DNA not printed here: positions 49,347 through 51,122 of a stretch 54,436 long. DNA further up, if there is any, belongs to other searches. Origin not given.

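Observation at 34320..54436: A 20-kb or larger GT-C-rich two-compartment glycosylation locus with no recognisable initiating enzyme, polymerase or ligase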

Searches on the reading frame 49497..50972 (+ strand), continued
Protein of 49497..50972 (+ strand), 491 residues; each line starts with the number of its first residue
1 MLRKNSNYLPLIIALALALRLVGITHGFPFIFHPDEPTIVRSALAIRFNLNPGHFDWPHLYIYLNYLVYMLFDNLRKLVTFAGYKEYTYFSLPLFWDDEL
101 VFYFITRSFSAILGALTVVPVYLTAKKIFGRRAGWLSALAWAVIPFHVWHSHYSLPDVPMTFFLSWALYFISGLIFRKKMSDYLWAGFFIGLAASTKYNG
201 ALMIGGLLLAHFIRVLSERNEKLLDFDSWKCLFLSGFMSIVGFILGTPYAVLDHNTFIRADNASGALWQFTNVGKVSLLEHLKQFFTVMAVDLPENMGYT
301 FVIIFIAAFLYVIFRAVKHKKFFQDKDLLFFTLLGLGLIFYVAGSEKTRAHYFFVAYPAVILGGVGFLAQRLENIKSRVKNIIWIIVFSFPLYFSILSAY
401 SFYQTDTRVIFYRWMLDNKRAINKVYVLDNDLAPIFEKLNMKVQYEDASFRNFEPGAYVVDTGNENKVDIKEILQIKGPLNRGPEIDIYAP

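Call 37: search_protein_families(library=pfam, proteins=[L002:14394-15197:+, L002:15198-16217:+, L002:16221-16484:+, L002:16491-17243:-, L002:17308-18993:+, L002:18990-21047:-, L003:18287-20410:-], max_evalue=0.1)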
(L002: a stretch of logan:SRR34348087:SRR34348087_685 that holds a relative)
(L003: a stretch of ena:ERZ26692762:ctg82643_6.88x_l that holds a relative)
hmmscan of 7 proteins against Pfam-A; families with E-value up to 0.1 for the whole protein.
L002:14394-15197:+ (267 aa): 4 families
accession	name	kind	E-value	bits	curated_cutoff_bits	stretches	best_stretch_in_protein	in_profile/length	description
PF00535.33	Glycos_transf_2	-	2.2e-29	103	23.3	1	4-169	1-167/168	Glycosyl transferase family 2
PF10111.15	Glyco_tranf_2_2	-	3.7e-07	30.4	27.3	1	4-100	1-99/276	Glycosyltransferase like family 2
PF13641.12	Glyco_tranf_2_3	-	0.00023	21.7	27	1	3-122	3-126/230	Glycosyltransferase like family 2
PF13506.12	Glyco_transf_21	-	0.063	13.2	21.7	0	72-169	20-117/174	Glycosyl transferase family 21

L002:15198-16217:+ (339 aa): 4 families
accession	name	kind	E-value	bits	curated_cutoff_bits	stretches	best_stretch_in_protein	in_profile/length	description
PF00535.33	Glycos_transf_2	-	4.2e-14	53.3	23.3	1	4-132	1-132/168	Glycosyl transferase family 2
PF13632.12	Glyco_trans_2_3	-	2.5e-09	37.7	27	1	79-276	3-193/198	Glycosyl transferase family group 2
PF10111.15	Glyco_tranf_2_2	-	1.2e-07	31.9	27.3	1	4-221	1-225/276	Glycosyltransferase like family 2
PF13641.12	Glyco_tranf_2_3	-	1.6e-05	25.4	27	1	3-220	3-226/230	Glycosyltransferase like family 2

L002:16221-16484:+ (87 aa): 3 families
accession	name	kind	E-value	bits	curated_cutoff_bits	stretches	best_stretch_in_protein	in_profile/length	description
PF13370.11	Fer4_13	-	1.5e-08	35.6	24.5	1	24-74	4-57/58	4Fe-4S single cluster domain of Ferredoxin I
PF13459.11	Fer4_15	-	1.6e-07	32.3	22.4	1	23-75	5-66/66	4Fe-4S single cluster domain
PF06902.16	Fer4_19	-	0.0021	18.5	24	1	16-70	5-56/64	Divergent 4Fe-4S mono-cluster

L002:16491-17243:- (250 aa): 0 families

L002:17308-18993:+ (561 aa): 4 families
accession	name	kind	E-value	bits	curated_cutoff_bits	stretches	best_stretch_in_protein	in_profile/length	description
PF04055.27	Radical_SAM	-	1.5e-18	67.9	29.5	1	240-395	9-163/166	Radical SAM superfamily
PF02310.24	B12-binding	-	7.2e-09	36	32.1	1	41-143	10-111/121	B12 binding domain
PF03698.18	UPF0180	-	0.029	15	25.4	1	56-112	17-74/77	Uncharacterised protein family (UPF0180)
PF21003.3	NucS_N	-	0.1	13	23.9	0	506-547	42-86/100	Endonuclease NucS N-terminal PH-like domain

L002:18990-21047:- (685 aa): 0 families

L003:18287-20410:- (707 aa): 0 families

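Call 41: predict_structure(alignment_id=A1)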
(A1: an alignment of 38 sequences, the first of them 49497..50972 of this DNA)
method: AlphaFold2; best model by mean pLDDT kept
length: 491 residues; sequences in the alignment: 38
mean_pLDDT: 88.4   pTM: 0.88
mean pLDDT of the five models: 88.4, 87.8, 85.0, 84.9, 83.8
residues with pLDDT >= 90: 269; 70-90: 195; 50-70: 24; < 50: 3
segments of 3 or more residues with pLDDT < 50: 1-3
pLDDT, mean of each block of 10 residues (from residue 1): 64 97 90 77 74 73 88 92 91 86 92 97 97 96 93 89 98 95 98 92 96 91 86 96 89 86 82 88 95 93 97 92 92 97 90 95 96 87 93 94 91 88 77 84 70 76 68 81 85 75
secondary structure, 60 per line:
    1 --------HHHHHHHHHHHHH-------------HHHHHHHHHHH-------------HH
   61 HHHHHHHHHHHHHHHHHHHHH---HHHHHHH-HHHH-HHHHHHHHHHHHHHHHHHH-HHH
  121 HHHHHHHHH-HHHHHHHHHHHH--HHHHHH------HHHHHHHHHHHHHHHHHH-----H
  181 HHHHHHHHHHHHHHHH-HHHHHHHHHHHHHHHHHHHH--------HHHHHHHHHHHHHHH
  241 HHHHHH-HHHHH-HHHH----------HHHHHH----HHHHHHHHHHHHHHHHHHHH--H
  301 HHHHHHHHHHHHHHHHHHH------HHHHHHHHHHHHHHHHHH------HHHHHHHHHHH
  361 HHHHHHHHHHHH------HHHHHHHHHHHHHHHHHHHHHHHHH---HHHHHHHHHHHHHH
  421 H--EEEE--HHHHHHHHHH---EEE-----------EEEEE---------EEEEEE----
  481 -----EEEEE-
elements in order: H9-21 H35-45 H59-81 H85-91 H93-96 H98-116 H118-129 H131-142 H145-150 H157-174 H180-196 H198-217 H226-246 H248-252 H254-257 H268-273 H278-297 H300-319 H326-343 H350-372 H379-403 H407-421 E424-427 H430-439 E443-445 E457-461 E471-476 E486-490

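Call 46: fold_search(model_id=the predicted structure, library=pdb)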
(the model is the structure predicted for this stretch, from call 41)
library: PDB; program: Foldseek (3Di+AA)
matches with E <= 10: 373; with E <= 0.001: 24
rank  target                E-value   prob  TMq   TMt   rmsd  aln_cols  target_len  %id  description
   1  3wak                  1.0e-07  1.00  0.50  0.31  14.5       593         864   12  Crystal structure of the Archaeoglobus fulgidus oligosaccharyltransferase (O29867_ARCFU) in the apo form (released 2013-10-30)
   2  3waj                  5.5e-07  1.00  0.51  0.33  14.6       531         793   13  Crystal structure of the Archaeoglobus fulgidus oligosaccharyltransferase (O29867_ARCFU) complex with Zn and sulfate (released 2013-10-30)
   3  9s6t_A                6.9e-07  1.00  0.57  0.58   8.1       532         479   14  Ternary cryo-EM structure of chicken ALG12 with Dol25-PP-GlcNAc2Man7, Dol25-P-Man, and Fab (released 2026-03-18)
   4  7oci_F                1.4e-06  1.00  0.51  0.41  11.6       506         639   14  Cryo-EM structure of yeast Ost6p containing oligosaccharyltransferase complex (released 2022-02-16)
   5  6gxc_A                1.9e-06  1.00  0.46  0.34  10.7       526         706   16  Bacterial oligosaccharyltransferase PglB in complex with an inhibitory peptide and a reactive lipid-linked oligosaccha (released 2018-11-14)
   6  7e9s_A                2.0e-06  1.00  0.48  0.29  14.6       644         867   11  Archaeal oligosaccharyltransferase AglB from Archaeoglobus fulgidus in complex with an inhibitory peptide and a dolich (released 2021-09-08)
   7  8b6l_I                3.3e-06  1.00  0.48  0.36  13.9       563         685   13  Subtomogram average of the human Sec61-TRAP-OSTA-translocon (released 2022-12-07)
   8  5ogl_A                3.3e-06  1.00  0.46  0.34  10.5       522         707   16  Structure of bacterial oligosaccharyltransferase PglB in complex with an acceptor peptide and an lipid-linked oligosac (released 2017-10-25)
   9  8age_A                4.0e-06  1.00  0.52  0.41  11.1       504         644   14  Structure of yeast oligosaccharylransferase complex with acceptor peptide bound (released 2022-12-07)
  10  5f15                  4.0e-06  1.00  0.55  0.50   8.6       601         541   12  Crystal Structure of ArnT from Cupriavidus metallidurans bound to Undecaprenyl phosphate (released 2016-02-17)
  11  6ezn_F                6.0e-06  1.00  0.53  0.41  10.6       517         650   13  Cryo-EM structure of the yeast oligosaccharyltransferase (OST) complex (released 2018-01-17)
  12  3rce_A                6.7e-06  1.00  0.47  0.36   9.5       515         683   16  Bacterial oligosaccharyltransferase PglB (released 2011-06-15)
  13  9n9j_I                8.2e-06  1.00  0.49  0.36  13.5       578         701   12  Structure of a GRP94 folding intermediate engaged with a CCDC134- and FKBP11-bound secretory translocon (released 2025-11-19)
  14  6s7o_A                1.0e-05  1.00  0.50  0.39  13.0       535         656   13  Cryo-EM structure of human oligosaccharyltransferase complex OST-A (released 2019-12-18)
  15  6s7t_A                1.1e-05  1.00  0.54  0.39  11.4       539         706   13  Cryo-EM structure of human oligosaccharyltransferase complex OST-B (released 2019-12-18)
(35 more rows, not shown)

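Call 50: search_protein_families(library=ncbifam, proteins=[L002:14394-15197:+, L002:15198-16217:+, L002:17308-18993:+, window:49497-50972:+, L002:18990-21047:-], max_evalue=0.001)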
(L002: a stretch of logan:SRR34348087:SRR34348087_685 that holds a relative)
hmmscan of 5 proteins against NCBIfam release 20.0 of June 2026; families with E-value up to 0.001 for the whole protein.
L002:14394-15197:+ (267 aa): 23 families
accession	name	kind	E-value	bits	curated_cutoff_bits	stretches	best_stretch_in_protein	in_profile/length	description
NF047588.1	GlcsyltransPgfSStrep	equivalog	6.7e-19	68.2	500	1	1-170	1-168/308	glycosyltransferase PgfS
NF007986.1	PRK10714.1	equivalog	1.1e-15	57.5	529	1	2-170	7-173/316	undecaprenyl-phosphate 4-deoxy-4-formamido-L-arabinose transferase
TIGR03937.1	PgaC_IcaA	equivalog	3.1e-15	56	422.3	1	2-108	46-151/407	poly-beta-1,6-N-acetyl-D-glucosamine synthase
NF041875.1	EPS_EpsD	equivalog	5e-15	55.7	370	1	3-117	1-114/325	exopolysaccharide biosynthesis glycosyltransferase EpsD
NF007482.0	PRK10073.1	equivalog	1e-14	54.3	423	1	2-106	7-109/334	glycosyltransferase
NF010496.0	PRK13915.1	equivalog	4.8e-14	52.2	262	1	2-95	32-130/307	glucosyl-3-phosphoglycerate synthase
NF058614.1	PPMAGASynPpgS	equivalog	2e-13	50.3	370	1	3-204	2-197/226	polyprenyl-phospho-N-acetylgalactosaminyl synthase PpgS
NF047683.1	TeichurnBiosyTuaG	equivalog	1.6e-12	47.6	400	1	2-108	7-112/252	teichuronic acid biosynthesis protein TuaG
TIGR03965.1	mycofact_glyco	equivalog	2.6e-12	46.4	280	1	2-102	75-174/467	mycofactocin biosynthesis glycosyltransferase MftF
TIGR04182.1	glyco_TIGR04182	equivalog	1.4e-11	44.3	325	1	3-202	2-189/293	S-layer glycoprotein N-glycosyltransferase AglJ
TIGR04283.1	glyco_like_mftF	equivalog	2.6e-11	43.5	182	1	3-107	1-97/221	TIGR04283 family arsenosugar biosynthesis glycosyltransferase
NF038302.1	EPS_HpsE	equivalog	3.3e-11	42.7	300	1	2-107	2-111/307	hormogonium polysaccharide biosynthesis glycosyltransferase HpsE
TIGR03111.1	glyc2_xrt_Gpos1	hypoth_equivalog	3.1e-10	39.4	363.95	1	3-145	51-198/439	TIGR03111 family XrtG-associated glycosyltransferase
NF053739.1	GlytfEpsEBac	equivalog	1.3e-08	34.1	450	1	3-112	3-112/265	glycosyltransferase EpsE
NF050050.1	ProtGlycPglI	equivalog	1.5e-08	34.4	500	1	3-108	4-109/306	GalNAc(5)-diNAcBac-PP-undecaprenol beta-1,3-glucosyltransferase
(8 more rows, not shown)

L002:15198-16217:+ (339 aa): 7 families
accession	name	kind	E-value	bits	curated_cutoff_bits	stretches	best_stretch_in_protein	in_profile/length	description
TIGR03965.1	mycofact_glyco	equivalog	2.3e-26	92.7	280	1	4-258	77-334/467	mycofactocin biosynthesis glycosyltransferase MftF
NF041875.1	EPS_EpsD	equivalog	1.5e-18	67.2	370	1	4-231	2-233/325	exopolysaccharide biosynthesis glycosyltransferase EpsD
NF041394.1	GtaseAglG_Halo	equivalog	3.4e-16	59.4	440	1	1-206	1-216/304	glucosyl-dolichyl phosphate glucuronosyltransferase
TIGR04283.1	glyco_like_mftF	equivalog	6.9e-11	42.2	182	1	4-212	2-192/221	TIGR04283 family arsenosugar biosynthesis glycosyltransferase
NF038299.1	EPS_HpsN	equivalog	7.9e-09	34.9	425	1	2-114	2-121/317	hormogonium polysaccharide biosynthesis glycosyltransferase HpsN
NF038302.1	EPS_HpsE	equivalog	4e-05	22.7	300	1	66-112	78-124/307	hormogonium polysaccharide biosynthesis glycosyltransferase HpsE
NF050050.1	ProtGlycPglI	equivalog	0.0007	19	500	0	2-130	3-137/306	GalNAc(5)-diNAcBac-PP-undecaprenol beta-1,3-glucosyltransferase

L002:17308-18993:+ (561 aa): 19 families
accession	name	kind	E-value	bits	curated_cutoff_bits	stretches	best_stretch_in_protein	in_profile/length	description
TIGR03471.1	HpnJ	equivalog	9.2e-50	169.9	577.6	1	40-480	29-443/472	hopanoid biosynthesis associated radical SAM protein HpnJ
TIGR02026.1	BchE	equivalog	6.2e-29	101.2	481.35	1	48-488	25-445/497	magnesium-protoporphyrin IX monomethyl ester anaerobic oxidative cyclase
TIGR04479.1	bcpD_PhpK_rSAM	subfamily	6.1e-18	64.5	600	1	46-397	73-405/504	PhpK family radical SAM P-methyltransferase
TIGR04013.1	B12_SAM_MJ_1487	hypoth_equivalog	8.3e-18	64.4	251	1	317-425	248-355/382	TIGR04013 family B12-binding domain/radical SAM domain-containing protein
NF050148.1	rSAM_ApyD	equivalog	6.3e-17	61.2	750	1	100-429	89-395/645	RiPP biosynthesis radical SAM protein ApyD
TIGR03975.1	rSAM_ocin_1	subfamily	9.9e-17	60.6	281.85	1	106-397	149-426/606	RiPP maturation radical SAM C-methyltransferase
TIGR04367.1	HpnR_B12_rSAM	equivalog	9.8e-15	54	650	1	52-463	29-405/490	hopanoid C-3 methylase HpnR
TIGR04072.2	rSAM_ladder_B12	equivalog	4e-14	52.1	360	1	240-436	191-381/443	lipid biosynthesis B12-binding/radical SAM protein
NF038361.1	rSAM_Sden_1168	equivalog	8.7e-14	51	575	1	63-438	122-484/560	Sden_1168 family B12-binding radical SAM P-methyltransferase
TIGR04014.1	B12_SAM_MJ_0865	equivalog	5.7e-13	48.4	360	1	60-429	12-360/434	methyl-coenzyme M reductase glutamine C-methyltransferase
TIGR04295.1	B12_rSAM_oligo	hypoth_equivalog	6.3e-11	41.6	400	1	35-427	15-384/422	TIGR04295 family B12-binding domain-containing radical SAM protein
NF033712.0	B12_rSAM_KedN5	subfamily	5.7e-10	38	700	1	54-389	33-358/624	KedN5 family methylcobalamin-dependent radical SAM C-methyltransferase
NF033070.1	rSAM_AprD4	equivalog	2e-09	36.9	500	1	202-445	172-408/456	AprD4 family radical SAM diol-dehydratase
TIGR04385.1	B12_rSAM_cofa1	equivalog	2.2e-09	37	450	1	43-414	18-377/438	B12 lower ligand biosynthesis radical SAM protein BzaD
NF045585.1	rSAM_slr0320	equivalog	3.2e-06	25.9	775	1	237-403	244-411/511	photosystem II high light acclimation radical SAM protein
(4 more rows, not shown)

window:49497-50972:+ (491 aa): 1 family
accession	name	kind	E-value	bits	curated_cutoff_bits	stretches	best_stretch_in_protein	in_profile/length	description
TIGR04154.1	archaeo_STT3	subfamily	2.1e-07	29.7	450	1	106-156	98-149/831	oligosaccharyl transferase, archaeosortase A system-associated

L002:18990-21047:- (685 aa): 0 families

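Call 66: search_protein_families(library=pfam, proteins=[L027:874-1476:-, L079:9926-11482:+, L079:13547-15139:+, L076:4667-6142:+, L070:13065-14366:+, L079:8190-9920:+, L074:13170-14555:+, L018:18008-20236:-, L065:6600-8252:-, L061:18963-20501:+], max_evalue=0.01)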
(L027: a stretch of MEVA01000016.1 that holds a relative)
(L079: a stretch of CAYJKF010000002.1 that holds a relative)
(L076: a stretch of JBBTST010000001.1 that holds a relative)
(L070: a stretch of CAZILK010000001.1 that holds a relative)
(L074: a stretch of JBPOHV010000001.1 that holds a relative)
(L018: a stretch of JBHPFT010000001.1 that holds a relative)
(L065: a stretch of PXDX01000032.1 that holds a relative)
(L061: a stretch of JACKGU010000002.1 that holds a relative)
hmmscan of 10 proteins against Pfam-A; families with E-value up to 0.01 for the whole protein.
L027:874-1476:- (200 aa): 1 family
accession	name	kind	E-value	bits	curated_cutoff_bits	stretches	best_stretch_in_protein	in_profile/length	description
PF02397.22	Bac_transf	-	3.3e-58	196.6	27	1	6-194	1-178/179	Bacterial sugar transferase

L079:9926-11482:+ (518 aa): 2 families
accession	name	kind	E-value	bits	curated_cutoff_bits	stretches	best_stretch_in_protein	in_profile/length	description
PF13231.12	PMT_2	-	4.1e-15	56.8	26.1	1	99-230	26-154/160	Dolichyl-phosphate-mannose-protein mannosyltransferase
PF02366.24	PMT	-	2.1e-12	47.6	22.7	1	73-241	63-232/245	Dolichyl-phosphate-mannose-protein mannosyltransferase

L079:13547-15139:+ (530 aa): 2 families
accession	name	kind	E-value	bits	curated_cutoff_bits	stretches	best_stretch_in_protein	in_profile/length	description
PF02366.24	PMT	-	5.9e-06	26.5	22.7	1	110-256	91-232/245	Dolichyl-phosphate-mannose-protein mannosyltransferase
PF13231.12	PMT_2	-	0.009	16.7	26.1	1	106-245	26-153/160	Dolichyl-phosphate-mannose-protein mannosyltransferase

L076:4667-6142:+ (491 aa): 2 families
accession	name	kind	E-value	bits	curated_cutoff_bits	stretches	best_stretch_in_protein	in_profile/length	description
PF13231.12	PMT_2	-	1.3e-15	58.4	26.1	1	70-221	8-154/160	Dolichyl-phosphate-mannose-protein mannosyltransferase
PF02366.24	PMT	-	7.5e-09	35.9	22.7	1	83-226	80-233/245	Dolichyl-phosphate-mannose-protein mannosyltransferase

L070:13065-14366:+ (433 aa): 0 families

L079:8190-9920:+ (576 aa): 1 family
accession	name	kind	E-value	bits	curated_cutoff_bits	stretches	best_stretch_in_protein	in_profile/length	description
PF13231.12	PMT_2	-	1.7e-15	58.1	26.1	1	69-223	2-152/160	Dolichyl-phosphate-mannose-protein mannosyltransferase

L074:13170-14555:+ (461 aa): 0 families

L018:18008-20236:- (742 aa): 3 families
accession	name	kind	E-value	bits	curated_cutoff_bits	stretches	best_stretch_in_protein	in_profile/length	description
PF13231.12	PMT_2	-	1.6e-07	32.1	26.1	1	133-288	2-155/160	Dolichyl-phosphate-mannose-protein mannosyltransferase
PF19529.4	DUF6057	-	0.0022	17.4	29.8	1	137-337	104-279/569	Family of unknown function (DUF6057)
PF09594.16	GT87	-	0.0054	16.9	25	1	137-302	3-157/237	Glycosyltransferase family 87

L065:6600-8252:- (550 aa): 5 families
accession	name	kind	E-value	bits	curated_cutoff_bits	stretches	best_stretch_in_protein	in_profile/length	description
PF16199.10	Radical_SAM_C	-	2.8e-22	79.1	31.9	1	315-395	1-84/85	Radical_SAM C-terminal domain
PF04055.27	Radical_SAM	-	7.6e-14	52.7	29.5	1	102-295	7-153/166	Radical SAM superfamily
PF13673.13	Acetyltransf_10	-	1.9e-05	25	23.6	1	492-540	62-112/128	Acetyltransferase (GNAT) domain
PF00583.31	Acetyltransf_1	-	9.2e-05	23.1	20.7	1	424-535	25-116/116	Acetyltransferase (GNAT) family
PF13644.11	DKNYY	-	0.00056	21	25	0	2-59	70-114/141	DKNYY family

L061:18963-20501:+ (512 aa): 0 families

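Call 68: find_homologous_proteins(query=L027:874-1476:-, max_evalue=1e-10)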
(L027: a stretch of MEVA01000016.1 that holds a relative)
Query L027:874-1476:- (200 aa): 7931 proteins with E <= 1e-10 among 8000 candidates; the best 120 are listed.
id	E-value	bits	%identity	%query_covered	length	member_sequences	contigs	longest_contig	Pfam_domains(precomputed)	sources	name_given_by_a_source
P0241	4.5e-131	453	100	100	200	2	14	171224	PF02397.23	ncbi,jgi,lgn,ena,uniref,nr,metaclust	ncbi:hypothetical protein A2886_01010 [candidate division WWE3 bacterium RIFCSPHIGHO2_01_FULL_42_13]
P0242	1.7e-92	327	72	100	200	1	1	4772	PF02397.23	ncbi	-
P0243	1.3e-80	288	69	100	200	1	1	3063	PF02397.23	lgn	-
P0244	3.6e-59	218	54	100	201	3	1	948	PF02397.23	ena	-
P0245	4.4e-49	185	49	97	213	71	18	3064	PF02397.23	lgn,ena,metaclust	metaclust:status=active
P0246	2.6e-48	182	50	100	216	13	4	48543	PF02397.23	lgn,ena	-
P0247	1.1e-47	180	50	82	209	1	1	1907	PF02397.23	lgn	-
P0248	1.3e-47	180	49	81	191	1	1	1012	PF02397.23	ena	-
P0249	1.4e-47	180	47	97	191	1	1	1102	PF02397.23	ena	-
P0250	2.3e-47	179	50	81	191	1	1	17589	PF02397.23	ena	-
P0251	2.4e-47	179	50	81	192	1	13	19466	PF02397.23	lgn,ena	-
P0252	2.8e-47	179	51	81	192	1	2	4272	PF02397.23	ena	-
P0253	4.1e-47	179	49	81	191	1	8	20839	PF02397.23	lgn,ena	-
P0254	4.1e-47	179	49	81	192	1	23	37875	PF02397.23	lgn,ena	-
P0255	4.7e-47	178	50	81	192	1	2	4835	PF02397.23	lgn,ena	-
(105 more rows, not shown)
